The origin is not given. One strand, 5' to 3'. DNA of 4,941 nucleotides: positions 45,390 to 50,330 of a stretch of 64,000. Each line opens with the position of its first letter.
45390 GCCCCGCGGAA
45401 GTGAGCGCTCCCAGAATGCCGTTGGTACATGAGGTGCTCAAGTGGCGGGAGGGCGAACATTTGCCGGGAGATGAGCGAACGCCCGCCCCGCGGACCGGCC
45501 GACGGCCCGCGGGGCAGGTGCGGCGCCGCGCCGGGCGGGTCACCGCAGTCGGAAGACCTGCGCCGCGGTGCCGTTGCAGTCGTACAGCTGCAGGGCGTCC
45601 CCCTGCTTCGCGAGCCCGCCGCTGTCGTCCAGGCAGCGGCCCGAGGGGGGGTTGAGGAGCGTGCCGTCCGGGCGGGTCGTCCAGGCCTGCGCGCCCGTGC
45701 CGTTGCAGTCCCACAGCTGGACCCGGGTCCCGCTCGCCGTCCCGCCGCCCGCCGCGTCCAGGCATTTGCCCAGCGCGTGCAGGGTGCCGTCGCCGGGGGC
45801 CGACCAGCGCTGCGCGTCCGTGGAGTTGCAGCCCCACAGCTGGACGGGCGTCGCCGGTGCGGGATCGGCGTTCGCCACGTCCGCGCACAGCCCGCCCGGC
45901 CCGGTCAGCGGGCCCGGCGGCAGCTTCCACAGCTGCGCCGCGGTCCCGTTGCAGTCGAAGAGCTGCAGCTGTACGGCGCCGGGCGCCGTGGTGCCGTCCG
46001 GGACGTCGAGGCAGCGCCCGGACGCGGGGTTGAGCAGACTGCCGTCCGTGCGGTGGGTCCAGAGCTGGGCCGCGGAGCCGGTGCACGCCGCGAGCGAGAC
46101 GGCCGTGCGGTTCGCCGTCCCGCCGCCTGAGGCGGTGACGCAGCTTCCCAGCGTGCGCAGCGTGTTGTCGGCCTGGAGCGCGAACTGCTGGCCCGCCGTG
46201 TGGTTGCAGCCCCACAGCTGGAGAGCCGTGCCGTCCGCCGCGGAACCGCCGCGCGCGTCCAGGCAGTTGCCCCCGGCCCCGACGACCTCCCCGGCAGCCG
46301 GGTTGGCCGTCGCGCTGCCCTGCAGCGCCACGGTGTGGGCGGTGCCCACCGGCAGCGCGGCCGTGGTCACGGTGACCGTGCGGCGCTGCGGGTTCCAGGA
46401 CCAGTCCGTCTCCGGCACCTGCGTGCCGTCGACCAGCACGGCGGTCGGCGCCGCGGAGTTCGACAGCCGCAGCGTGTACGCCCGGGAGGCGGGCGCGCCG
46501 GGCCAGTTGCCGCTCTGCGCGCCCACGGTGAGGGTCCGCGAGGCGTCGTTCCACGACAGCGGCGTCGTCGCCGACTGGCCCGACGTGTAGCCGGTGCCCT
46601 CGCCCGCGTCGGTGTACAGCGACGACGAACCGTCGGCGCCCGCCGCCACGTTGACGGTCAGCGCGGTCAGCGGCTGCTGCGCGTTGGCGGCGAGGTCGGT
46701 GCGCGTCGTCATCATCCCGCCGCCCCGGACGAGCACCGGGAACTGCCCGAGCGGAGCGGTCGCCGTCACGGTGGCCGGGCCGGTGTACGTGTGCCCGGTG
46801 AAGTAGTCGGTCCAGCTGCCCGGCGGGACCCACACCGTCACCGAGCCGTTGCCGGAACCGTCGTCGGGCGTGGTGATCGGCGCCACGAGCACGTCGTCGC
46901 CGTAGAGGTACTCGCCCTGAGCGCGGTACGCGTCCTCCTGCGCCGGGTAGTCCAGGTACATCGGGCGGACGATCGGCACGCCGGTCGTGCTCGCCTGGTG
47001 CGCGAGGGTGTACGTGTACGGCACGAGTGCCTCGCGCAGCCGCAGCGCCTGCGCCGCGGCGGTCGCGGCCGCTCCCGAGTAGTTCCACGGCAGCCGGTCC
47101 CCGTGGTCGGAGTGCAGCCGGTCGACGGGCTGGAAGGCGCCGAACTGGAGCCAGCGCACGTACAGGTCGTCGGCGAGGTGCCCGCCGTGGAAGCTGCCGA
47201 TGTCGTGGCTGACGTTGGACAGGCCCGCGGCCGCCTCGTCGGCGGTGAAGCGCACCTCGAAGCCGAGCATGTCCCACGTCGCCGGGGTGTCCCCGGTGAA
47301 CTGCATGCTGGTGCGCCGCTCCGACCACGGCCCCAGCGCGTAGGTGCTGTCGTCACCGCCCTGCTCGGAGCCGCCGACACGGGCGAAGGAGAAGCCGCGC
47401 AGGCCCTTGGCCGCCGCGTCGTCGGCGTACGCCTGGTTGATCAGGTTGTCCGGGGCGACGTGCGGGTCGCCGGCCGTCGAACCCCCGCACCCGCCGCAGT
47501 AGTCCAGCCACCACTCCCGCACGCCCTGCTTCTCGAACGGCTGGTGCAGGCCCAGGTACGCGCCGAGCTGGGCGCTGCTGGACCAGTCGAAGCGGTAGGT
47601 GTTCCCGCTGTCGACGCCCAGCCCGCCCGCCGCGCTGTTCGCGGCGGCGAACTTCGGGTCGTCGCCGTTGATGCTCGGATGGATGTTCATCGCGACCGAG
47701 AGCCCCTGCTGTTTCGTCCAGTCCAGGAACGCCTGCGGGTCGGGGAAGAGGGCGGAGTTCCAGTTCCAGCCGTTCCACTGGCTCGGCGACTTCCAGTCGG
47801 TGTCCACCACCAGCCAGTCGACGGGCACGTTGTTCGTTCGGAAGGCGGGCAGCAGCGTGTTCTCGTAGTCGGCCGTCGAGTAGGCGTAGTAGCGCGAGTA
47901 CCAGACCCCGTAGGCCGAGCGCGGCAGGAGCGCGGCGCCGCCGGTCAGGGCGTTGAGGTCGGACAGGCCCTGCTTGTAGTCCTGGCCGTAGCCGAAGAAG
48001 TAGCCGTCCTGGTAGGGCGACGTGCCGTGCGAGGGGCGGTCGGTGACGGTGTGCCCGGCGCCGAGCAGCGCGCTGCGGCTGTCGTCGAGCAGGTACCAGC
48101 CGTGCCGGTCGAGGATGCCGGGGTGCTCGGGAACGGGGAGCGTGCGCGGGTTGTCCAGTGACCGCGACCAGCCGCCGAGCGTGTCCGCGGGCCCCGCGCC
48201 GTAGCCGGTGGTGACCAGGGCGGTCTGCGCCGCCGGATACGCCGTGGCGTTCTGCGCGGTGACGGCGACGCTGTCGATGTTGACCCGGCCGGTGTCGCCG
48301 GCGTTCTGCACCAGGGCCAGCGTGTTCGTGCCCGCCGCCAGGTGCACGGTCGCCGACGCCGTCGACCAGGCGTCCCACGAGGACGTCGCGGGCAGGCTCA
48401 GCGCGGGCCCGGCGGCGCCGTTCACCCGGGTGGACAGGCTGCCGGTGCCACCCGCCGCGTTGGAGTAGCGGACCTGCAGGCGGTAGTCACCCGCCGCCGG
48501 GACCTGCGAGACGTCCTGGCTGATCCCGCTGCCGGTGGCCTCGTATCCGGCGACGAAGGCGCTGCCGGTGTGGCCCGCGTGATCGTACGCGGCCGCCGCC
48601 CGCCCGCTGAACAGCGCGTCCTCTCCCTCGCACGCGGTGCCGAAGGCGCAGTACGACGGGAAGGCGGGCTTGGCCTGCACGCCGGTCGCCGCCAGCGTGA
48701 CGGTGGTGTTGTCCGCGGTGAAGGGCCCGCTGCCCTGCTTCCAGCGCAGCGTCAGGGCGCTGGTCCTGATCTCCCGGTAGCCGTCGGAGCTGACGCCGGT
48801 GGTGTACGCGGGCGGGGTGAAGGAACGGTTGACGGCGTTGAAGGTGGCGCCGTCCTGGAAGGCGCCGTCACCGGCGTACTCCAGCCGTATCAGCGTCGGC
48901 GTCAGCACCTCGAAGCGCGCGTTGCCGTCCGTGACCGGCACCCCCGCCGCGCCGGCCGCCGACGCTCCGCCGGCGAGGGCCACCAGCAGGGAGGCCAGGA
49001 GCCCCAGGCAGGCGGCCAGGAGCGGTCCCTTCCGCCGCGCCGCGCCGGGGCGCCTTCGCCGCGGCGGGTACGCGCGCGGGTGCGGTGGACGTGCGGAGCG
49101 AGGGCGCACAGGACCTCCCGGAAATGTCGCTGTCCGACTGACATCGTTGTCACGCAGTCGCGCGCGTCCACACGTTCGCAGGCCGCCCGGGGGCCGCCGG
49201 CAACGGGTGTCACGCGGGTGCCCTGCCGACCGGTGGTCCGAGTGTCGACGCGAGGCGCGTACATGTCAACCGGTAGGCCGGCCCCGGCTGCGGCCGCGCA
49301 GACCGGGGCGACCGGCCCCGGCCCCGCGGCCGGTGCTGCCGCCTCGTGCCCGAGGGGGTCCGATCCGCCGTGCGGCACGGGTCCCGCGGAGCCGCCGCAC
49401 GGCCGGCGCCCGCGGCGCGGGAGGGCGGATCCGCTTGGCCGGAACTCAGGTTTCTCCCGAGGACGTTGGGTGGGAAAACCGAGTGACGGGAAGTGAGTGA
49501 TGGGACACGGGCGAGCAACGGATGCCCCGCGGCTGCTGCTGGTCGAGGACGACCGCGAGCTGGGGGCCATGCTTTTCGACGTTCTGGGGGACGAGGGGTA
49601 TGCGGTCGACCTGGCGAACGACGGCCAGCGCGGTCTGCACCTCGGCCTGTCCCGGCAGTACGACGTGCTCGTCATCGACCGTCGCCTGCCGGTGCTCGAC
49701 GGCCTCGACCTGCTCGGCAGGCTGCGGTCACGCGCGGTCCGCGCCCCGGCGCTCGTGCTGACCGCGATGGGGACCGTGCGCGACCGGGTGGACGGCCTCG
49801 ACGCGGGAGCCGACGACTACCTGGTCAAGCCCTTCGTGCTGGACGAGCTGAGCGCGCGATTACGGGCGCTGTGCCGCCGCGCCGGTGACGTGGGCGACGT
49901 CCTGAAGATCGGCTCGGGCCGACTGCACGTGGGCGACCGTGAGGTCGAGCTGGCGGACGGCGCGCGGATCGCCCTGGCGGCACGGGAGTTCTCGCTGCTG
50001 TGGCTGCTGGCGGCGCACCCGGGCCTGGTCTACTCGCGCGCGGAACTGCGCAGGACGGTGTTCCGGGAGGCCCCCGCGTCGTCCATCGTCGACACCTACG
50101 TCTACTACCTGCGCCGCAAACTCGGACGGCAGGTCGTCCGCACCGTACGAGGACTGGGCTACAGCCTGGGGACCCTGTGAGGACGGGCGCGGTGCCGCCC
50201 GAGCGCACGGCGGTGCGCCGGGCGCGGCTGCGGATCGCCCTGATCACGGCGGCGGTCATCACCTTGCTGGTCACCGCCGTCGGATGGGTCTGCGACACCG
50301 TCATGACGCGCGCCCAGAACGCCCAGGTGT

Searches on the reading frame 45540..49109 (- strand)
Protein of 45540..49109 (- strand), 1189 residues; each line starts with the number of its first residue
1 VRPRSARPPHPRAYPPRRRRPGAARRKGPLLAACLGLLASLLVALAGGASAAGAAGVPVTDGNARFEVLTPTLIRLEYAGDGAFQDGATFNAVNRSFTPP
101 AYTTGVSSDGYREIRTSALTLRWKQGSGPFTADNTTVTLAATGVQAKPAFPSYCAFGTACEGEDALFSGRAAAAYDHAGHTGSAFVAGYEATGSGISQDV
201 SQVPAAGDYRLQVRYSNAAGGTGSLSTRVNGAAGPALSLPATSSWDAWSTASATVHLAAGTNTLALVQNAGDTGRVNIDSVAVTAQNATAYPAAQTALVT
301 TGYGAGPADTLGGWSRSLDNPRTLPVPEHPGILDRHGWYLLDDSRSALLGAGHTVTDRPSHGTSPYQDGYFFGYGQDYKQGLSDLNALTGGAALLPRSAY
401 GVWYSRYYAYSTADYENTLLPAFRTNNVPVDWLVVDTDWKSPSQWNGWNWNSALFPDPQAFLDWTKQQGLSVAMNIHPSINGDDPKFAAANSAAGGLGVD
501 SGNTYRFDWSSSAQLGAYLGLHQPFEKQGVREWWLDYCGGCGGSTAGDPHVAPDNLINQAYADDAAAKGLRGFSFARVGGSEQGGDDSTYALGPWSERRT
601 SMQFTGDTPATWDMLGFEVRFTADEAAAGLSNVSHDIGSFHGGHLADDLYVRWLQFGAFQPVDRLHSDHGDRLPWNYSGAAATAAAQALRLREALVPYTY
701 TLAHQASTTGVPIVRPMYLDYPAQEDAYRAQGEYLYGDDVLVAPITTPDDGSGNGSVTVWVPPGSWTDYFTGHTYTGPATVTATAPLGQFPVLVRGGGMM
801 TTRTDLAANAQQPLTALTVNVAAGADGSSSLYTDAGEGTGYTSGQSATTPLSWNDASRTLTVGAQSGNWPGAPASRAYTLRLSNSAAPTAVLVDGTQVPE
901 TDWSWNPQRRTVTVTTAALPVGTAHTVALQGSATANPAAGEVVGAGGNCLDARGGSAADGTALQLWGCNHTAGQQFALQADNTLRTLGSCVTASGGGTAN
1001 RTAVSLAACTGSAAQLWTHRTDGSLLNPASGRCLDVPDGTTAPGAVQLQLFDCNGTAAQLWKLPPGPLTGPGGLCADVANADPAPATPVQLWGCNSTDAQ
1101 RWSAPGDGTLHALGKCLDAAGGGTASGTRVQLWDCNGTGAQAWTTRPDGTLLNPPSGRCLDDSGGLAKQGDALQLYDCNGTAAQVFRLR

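Call 20: search_protein_families(library=pfam, proteins=[window:45540-49109:-], max_evalue=0.0001)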
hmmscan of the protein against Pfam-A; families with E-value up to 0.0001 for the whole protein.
window:45540-49109:- (1189 aa): 8 families
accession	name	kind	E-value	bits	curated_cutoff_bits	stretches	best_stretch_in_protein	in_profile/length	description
PF00652.28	Ricin_B_lectin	-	3.1e-51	173.3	29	2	1069-1186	6-126/126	Ricin-type beta-trefoil lectin domain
PF01055.32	Glyco_hydro_31_2nd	-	3.1e-43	148.8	23.5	1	393-702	2-328/328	Glycosyl hydrolases family 31 TIM-barrel domain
PF14200.12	RicinB_lectin_2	-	1.4e-31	109.4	25.6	2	1114-1176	23-89/89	Ricin-type beta-trefoil lectin domain-like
PF21365.3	Glyco_hydro_31_3rd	-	1.9e-21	76.7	24.4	1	710-798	1-85/87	Glycosyl hydrolase family 31 C-terminal domain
PF17137.9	DUF5110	-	8e-19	67.9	27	1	817-883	2-69/71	Domain of unknown function (DUF5110)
PF03422.21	CBM_6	-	2.5e-12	47.6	28.9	1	181-284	19-124/125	Carbohydrate binding module (family 6)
PF16990.11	CBM_35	-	9.7e-08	32.8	28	1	159-283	2-118/121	Carbohydrate binding module (family 35)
PF18099.7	CBM_35_2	-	2.2e-06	28.1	23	1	202-277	32-106/112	Carbohydrate binding module (family 35)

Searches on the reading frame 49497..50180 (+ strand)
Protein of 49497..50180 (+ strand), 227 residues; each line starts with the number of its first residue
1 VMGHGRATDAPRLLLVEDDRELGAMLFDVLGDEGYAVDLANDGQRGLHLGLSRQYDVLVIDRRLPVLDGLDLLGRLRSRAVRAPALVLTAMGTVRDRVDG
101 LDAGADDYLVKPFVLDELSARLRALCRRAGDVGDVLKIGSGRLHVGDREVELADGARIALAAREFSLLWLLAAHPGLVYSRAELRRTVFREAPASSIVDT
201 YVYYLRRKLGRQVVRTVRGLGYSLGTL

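Call 20: search_protein_families(library=pfam, proteins=[window:49497-50180:+], max_evalue=0.0001)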
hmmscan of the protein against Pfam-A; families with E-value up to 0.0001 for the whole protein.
window:49497-50180:+ (227 aa): 2 families
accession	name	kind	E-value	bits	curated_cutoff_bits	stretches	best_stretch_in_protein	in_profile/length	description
PF00072.30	Response_reg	-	2.5e-22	79.6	30.2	1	14-122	2-110/111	Response regulator receiver domain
PF00486.34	Trans_reg_C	-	1e-16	61.2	26.2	1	156-224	2-77/77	Transcriptional regulatory protein, C terminal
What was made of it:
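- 49497..50180 (+): OmpR-family response regulator. Its stop overlaps the kinase start (GTGA). Pfam Response_reg plus Trans_reg_C (call 20).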

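Call 64: search_protein_families(library=ncbifam, proteins=[window:49497-50180:+], max_evalue=1e-10)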
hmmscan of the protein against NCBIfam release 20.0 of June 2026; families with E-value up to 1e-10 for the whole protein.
window:49497-50180:+ (227 aa): 55 families (the best 25 are shown)
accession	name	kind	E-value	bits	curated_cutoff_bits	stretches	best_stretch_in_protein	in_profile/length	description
NF041734.1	resp_reg_RppA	equivalog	1.2e-48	165.4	250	1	12-224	2-227/229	two-component system response regulator RppA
NF007928.2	PRK10643.1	equivalog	9.8e-48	162.6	330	1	12-224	2-216/216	two-component system response regulator PmrA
NF012023.0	PRK15479.1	equivalog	2.6e-46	158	337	1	12-225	2-218/224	transcriptional regulator TctD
TIGR01387.1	cztR_silR_copR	subfamily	7.9e-45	153.2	279.2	1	13-224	1-218/218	heavy metal response regulator transcription factor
NF007663.1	PRK10336.1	equivalog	4.5e-43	147.5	345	1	12-225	2-217/219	quorum sensing response regulator transcription factor QseB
NF041733.1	resp_reg_CseB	equivalog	5e-40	137.3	350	1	12-224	2-226/228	two-component system response regulator CseB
NF008567.0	PRK11517.1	equivalog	8.7e-40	136.5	353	1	12-224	2-218/223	response regulator transcription factor HprR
NF007346.1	PRK09836.1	equivalog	1.8e-38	132.6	420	1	12-224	2-221/227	copper/silver response regulator transcription factor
NF040689.1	MtrAB_MtrA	equivalog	6.4e-38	130.3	300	1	14-223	2-217/219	MtrAB system response regulator MtrA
TIGR02154.1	PhoB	equivalog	1.4e-37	129.2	296.2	1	11-224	3-225/226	phosphate regulon transcriptional regulator PhoB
NF045991.1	RespRegCtrARhodob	equivalog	3.8e-37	128.2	350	1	12-224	2-221/224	response regulator transcription factor CtrA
NF045944.1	ResRegRpaBCyano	equivalog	1.5e-36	126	330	1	14-224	1-227/229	response regulator transcription factor RpaB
NF008296.0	PRK11083.1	equivalog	1.9e-34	119.1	273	1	10-225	3-226/228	two-component system response regulator CreB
NF008199.0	PRK10955.1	equivalog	1.6e-33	116.6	341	1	12-223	3-227/232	envelope stress response regulator transcription factor CpxR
NF045914.1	RespRegNblR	equivalog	1.4e-32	113.2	300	1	9-224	5-225/228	response regulator transcription factor NblR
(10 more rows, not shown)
